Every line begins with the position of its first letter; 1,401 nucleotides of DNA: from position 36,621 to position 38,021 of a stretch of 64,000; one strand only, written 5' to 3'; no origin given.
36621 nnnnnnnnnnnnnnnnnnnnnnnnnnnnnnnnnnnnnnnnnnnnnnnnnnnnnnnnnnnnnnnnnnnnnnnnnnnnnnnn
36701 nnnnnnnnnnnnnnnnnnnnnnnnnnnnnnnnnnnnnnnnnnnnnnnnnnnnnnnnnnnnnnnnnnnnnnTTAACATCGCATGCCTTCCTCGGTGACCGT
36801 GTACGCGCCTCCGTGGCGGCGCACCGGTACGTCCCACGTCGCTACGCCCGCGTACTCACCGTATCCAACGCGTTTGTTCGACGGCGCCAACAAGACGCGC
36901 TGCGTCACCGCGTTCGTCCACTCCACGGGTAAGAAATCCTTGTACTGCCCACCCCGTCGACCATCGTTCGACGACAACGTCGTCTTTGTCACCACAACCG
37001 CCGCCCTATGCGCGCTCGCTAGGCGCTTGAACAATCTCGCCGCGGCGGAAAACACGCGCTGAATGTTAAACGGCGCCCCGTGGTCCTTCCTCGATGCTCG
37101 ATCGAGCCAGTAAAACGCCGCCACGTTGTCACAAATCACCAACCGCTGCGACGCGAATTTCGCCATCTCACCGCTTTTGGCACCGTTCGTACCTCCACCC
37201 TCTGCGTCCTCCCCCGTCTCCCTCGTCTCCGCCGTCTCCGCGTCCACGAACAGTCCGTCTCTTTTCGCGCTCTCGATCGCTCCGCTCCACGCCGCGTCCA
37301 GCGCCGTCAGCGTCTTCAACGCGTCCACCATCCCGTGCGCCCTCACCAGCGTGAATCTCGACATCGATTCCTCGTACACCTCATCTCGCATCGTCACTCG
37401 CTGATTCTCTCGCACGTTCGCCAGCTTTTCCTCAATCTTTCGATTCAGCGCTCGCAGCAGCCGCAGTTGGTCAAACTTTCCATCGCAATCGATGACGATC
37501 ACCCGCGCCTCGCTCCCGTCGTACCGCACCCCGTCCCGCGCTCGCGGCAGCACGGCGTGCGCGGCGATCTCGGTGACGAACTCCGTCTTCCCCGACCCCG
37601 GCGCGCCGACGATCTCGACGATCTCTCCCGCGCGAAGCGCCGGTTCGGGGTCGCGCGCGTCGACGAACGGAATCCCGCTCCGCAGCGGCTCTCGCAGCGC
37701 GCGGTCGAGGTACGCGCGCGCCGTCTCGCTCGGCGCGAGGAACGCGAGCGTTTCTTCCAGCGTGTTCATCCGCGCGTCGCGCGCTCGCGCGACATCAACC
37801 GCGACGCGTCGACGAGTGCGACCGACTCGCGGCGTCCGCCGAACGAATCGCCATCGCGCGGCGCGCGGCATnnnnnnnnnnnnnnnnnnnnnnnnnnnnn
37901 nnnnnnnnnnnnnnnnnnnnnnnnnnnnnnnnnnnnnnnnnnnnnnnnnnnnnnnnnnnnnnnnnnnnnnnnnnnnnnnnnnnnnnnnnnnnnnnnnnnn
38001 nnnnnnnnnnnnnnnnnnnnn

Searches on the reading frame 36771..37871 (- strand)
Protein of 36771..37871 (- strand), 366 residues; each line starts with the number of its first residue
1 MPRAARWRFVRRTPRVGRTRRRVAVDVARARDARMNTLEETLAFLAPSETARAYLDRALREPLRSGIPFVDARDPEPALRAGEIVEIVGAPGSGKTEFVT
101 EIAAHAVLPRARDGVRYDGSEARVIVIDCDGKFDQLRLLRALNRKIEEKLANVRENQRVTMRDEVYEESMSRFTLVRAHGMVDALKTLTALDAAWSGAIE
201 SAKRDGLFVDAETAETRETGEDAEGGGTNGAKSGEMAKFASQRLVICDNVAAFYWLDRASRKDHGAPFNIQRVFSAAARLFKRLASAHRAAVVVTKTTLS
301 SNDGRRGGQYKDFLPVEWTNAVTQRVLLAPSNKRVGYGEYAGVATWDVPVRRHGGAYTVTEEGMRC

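Call 53: search_protein_families(library=pfam, proteins=[window:36771-37871:-], max_evalue=0.01)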
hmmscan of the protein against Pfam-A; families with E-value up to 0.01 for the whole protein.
window:36771-37871:- (366 aa): 4 families
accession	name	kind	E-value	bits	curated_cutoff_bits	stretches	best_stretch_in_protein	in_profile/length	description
PF13481.12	AAA_25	-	4.9e-07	30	27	1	78-163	29-108/195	AAA domain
PF08423.17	Rad51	-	1e-06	28.7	22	0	80-156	24-94/244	Rad51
PF13401.12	AAA_22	-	4.2e-06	27.5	27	1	84-174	7-84/130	AAA domain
PF13191.12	AAA_16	-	0.0011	20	32.6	1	82-184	24-104/167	AAA ATPase domain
